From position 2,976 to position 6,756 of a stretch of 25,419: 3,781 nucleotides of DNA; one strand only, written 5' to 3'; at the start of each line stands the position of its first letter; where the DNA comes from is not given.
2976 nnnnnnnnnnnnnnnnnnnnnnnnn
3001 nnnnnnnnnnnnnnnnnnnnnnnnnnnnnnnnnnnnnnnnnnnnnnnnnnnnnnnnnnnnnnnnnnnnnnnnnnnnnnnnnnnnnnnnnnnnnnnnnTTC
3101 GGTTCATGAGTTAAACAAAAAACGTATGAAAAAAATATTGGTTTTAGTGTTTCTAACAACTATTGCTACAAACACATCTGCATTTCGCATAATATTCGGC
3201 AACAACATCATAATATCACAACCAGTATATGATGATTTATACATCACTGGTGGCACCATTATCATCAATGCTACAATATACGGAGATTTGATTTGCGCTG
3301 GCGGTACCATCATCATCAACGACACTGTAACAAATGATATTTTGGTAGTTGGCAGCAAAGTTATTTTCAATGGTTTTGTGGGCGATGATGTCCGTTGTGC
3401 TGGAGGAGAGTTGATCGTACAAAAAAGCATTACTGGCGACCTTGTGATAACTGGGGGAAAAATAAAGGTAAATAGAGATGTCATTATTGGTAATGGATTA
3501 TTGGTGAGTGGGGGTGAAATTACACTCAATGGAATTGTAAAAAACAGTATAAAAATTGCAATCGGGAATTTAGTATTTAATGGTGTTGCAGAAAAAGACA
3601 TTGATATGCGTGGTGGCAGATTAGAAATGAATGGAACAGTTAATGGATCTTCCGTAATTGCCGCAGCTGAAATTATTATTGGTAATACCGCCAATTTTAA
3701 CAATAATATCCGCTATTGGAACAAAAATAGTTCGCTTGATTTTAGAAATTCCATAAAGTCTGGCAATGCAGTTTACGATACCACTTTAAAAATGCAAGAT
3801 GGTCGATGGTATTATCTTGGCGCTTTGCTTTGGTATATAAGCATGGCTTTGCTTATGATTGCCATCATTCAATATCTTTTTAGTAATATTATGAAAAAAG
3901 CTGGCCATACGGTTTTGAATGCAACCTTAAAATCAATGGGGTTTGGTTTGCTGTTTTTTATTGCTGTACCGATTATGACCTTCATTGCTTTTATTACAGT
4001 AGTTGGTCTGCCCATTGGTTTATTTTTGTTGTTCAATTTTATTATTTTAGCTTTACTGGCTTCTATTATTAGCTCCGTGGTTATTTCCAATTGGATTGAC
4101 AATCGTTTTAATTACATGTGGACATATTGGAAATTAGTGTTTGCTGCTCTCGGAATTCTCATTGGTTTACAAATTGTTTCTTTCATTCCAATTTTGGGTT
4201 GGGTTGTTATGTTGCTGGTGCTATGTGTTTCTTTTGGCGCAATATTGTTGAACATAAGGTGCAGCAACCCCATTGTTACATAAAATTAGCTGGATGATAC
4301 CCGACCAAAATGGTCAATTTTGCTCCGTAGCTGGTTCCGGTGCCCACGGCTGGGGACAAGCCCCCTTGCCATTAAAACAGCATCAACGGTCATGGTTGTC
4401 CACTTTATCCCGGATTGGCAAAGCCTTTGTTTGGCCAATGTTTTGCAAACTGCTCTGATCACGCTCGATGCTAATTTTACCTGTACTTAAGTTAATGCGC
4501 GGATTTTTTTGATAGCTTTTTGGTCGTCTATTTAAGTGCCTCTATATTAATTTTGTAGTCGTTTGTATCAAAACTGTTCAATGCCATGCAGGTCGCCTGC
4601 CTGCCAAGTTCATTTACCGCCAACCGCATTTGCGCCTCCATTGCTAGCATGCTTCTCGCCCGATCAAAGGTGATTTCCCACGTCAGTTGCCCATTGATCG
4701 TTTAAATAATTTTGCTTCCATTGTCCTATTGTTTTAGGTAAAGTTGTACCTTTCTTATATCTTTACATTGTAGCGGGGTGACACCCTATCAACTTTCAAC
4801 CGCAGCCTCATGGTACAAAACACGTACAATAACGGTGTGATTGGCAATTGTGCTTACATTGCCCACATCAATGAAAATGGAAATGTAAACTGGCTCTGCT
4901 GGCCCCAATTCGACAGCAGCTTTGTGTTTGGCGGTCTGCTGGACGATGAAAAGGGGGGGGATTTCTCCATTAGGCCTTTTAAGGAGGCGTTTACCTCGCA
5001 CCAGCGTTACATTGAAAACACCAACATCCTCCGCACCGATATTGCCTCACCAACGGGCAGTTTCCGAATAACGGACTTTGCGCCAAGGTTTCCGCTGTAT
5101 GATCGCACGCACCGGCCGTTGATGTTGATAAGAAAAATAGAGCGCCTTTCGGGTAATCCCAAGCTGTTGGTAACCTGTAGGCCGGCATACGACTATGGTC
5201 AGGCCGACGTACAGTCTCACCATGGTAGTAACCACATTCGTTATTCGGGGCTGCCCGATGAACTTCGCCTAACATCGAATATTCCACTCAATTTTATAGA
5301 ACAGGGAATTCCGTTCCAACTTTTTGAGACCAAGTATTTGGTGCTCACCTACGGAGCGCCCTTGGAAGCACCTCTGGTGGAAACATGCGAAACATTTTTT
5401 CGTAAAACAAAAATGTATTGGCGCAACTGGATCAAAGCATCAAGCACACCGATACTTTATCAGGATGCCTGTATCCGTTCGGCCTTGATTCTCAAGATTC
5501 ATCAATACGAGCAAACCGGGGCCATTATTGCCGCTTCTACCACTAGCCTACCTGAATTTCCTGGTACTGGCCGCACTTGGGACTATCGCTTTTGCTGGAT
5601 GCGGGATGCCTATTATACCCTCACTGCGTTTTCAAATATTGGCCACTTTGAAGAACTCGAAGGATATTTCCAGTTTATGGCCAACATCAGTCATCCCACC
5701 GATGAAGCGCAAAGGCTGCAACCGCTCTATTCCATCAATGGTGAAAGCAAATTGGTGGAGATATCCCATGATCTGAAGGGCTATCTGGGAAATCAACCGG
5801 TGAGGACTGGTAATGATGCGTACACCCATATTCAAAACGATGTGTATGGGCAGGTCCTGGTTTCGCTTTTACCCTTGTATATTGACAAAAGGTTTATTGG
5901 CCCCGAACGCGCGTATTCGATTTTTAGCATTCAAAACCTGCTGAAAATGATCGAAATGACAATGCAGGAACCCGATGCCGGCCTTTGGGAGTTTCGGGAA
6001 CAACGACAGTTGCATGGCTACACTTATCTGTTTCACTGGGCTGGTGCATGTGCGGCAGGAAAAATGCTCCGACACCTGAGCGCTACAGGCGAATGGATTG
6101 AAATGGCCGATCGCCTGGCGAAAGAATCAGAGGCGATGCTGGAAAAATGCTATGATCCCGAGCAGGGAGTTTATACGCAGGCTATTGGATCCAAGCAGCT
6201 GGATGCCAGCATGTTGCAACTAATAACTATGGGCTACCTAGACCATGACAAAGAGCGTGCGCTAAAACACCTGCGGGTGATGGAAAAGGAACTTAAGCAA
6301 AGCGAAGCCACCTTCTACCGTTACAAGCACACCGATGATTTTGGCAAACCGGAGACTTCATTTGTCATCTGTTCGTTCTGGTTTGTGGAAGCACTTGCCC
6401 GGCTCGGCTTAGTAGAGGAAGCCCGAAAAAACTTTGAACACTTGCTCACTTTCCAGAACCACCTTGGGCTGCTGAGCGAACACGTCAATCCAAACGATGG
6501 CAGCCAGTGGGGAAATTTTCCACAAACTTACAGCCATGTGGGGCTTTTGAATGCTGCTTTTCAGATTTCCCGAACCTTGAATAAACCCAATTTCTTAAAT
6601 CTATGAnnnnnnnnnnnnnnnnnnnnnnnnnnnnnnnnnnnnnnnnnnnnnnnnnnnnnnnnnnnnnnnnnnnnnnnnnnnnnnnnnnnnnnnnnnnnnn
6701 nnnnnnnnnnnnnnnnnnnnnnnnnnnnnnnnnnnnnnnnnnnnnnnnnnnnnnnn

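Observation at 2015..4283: Two-gene membrane module: 4-TM protein with unknown soluble domain plus a signal-peptide/beta-helical-repeat/C-terminal multi-TM protein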

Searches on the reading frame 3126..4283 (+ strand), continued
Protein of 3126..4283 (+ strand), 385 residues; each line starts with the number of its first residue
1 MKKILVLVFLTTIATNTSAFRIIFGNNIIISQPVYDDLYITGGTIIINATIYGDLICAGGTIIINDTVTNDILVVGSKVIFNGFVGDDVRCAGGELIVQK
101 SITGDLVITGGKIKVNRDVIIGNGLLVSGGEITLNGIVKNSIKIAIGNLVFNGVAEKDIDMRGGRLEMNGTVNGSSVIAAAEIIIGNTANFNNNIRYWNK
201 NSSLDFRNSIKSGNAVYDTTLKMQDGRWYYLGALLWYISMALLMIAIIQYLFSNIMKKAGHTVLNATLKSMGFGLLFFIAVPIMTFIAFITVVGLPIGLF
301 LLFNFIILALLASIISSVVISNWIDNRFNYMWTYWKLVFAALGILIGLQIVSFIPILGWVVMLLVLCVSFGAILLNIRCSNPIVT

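Call 66: search_protein_families(library=ncbifam, proteins=[L168:3738-4865:+, L168:3085-3699:+, L168:7247-7423:+, L168:7420-7911:+, L168:8089-8538:+, L012:190-576:+, L036:1827-3164:+, L048:7258-8094:+], max_evalue=0.01)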
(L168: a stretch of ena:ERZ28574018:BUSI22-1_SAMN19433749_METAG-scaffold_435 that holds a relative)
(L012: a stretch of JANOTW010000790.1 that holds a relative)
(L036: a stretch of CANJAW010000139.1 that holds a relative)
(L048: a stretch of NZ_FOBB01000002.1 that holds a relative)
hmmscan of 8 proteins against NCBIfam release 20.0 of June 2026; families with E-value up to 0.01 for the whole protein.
L168:3738-4865:+ (375 aa): 4 families
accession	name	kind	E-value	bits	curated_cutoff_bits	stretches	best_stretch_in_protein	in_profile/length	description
NF047509.1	Rv3131_FMN_oxido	subfamily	4.3e-67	226.8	199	1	52-368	2-318/319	Acg family FMN-binding oxidoreductase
NF005901.0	PRK07877.1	equivalog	4.8e-17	61.4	476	1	41-323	369-653/722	Rv1355c family protein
NF011424.0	PRK14851.1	subfamily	9.9e-16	56.9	1170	1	52-323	331-607/679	hypothetical protein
NF011425.0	PRK14852.1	equivalog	0.0002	19.4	1337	1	56-232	623-802/989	hypothetical protein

L168:3085-3699:+ (204 aa): 0 families

L168:7247-7423:+ (58 aa): 0 families

L168:7420-7911:+ (163 aa): 0 families

L168:8089-8538:+ (149 aa): 0 families

L012:190-576:+ (128 aa): 0 families

L036:1827-3164:+ (445 aa): 3 families
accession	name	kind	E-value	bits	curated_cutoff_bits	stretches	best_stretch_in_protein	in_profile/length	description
NF000209.1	EreB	exception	2.4e-16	59.6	750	1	26-386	19-388/419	EreB family erythromycin esterase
NF000516.1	EreD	equivalog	1.1e-07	31.1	800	1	40-295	30-285/408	EreD family erythromycin esterase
NF000208.1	EreA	exception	0.0086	14.9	750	0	39-95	26-82/408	EreA family erythromycin esterase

L048:7258-8094:+ (278 aa): 0 families

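Call 93: search_protein_families(library=pfam, proteins=[L035:7662-8696:+, L168:3085-3699:+, L168:7420-7911:+, L168:8089-8538:+, L168:7247-7423:+], max_evalue=0.01)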
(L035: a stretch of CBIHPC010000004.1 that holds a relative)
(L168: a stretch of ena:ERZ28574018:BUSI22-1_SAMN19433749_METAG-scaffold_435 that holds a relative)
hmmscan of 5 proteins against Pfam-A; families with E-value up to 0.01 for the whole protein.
L035:7662-8696:+ (344 aa): 5 families
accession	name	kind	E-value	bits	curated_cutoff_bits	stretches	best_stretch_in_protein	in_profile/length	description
PF00072.30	Response_reg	-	1.8e-26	92.9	30.2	1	4-116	1-111/111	Response regulator receiver domain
PF00027.35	cNMP_binding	-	7.6e-21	74.3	27.5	1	159-243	4-88/89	Cyclic nucleotide-binding domain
PF13545.12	HTH_Crp_2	-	1.4e-11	44.7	27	1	277-341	2-69/70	Crp-like helix-turn-helix domain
PF13155.12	Toprim_2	-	0.0045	17.8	22.1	0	278-323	2-45/88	Toprim-like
PF00325.26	Crp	-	0.0097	16.1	21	0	294-324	2-32/32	Bacterial regulatory proteins, crp family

L168:3085-3699:+ (204 aa): 1 family
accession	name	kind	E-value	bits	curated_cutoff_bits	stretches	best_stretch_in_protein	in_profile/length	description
PF13590.11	DUF4136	-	0.0091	16.9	32.8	0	111-194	69-145/152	Domain of unknown function (DUF4136)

L168:7420-7911:+ (163 aa): 0 families

L168:8089-8538:+ (149 aa): 0 families

L168:7247-7423:+ (58 aa): 0 families

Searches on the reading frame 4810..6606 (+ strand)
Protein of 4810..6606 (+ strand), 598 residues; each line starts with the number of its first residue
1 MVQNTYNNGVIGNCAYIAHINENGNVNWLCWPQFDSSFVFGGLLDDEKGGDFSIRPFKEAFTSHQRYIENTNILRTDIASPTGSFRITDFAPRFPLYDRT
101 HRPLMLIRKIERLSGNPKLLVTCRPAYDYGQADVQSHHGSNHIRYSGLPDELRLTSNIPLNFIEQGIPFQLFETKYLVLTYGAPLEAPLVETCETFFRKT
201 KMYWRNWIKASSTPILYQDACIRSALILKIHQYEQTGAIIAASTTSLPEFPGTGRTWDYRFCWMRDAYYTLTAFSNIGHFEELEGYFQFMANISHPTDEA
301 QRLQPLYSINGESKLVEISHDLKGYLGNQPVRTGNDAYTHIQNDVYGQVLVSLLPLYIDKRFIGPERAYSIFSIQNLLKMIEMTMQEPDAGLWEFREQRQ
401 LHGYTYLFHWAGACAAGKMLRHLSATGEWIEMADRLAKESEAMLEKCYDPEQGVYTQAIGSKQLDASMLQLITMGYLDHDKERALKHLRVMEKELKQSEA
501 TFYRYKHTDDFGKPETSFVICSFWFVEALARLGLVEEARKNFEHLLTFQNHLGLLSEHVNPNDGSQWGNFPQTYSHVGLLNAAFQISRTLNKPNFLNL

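Call 59: search_protein_families(library=pfam, proteins=[window:4810-6606:+], max_evalue=0.001)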
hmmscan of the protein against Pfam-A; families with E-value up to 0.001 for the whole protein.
window:4810-6606:+ (598 aa): 2 families
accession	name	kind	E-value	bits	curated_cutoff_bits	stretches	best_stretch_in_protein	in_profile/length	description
PF00723.27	Glyco_hydro_15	-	7.1e-55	187.1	22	1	217-583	3-426/427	Glycosyl hydrolases family 15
PF19291.4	TREH_N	-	4.3e-17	62.5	23.1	1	10-156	20-155/211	Trehalase-like, N-terminal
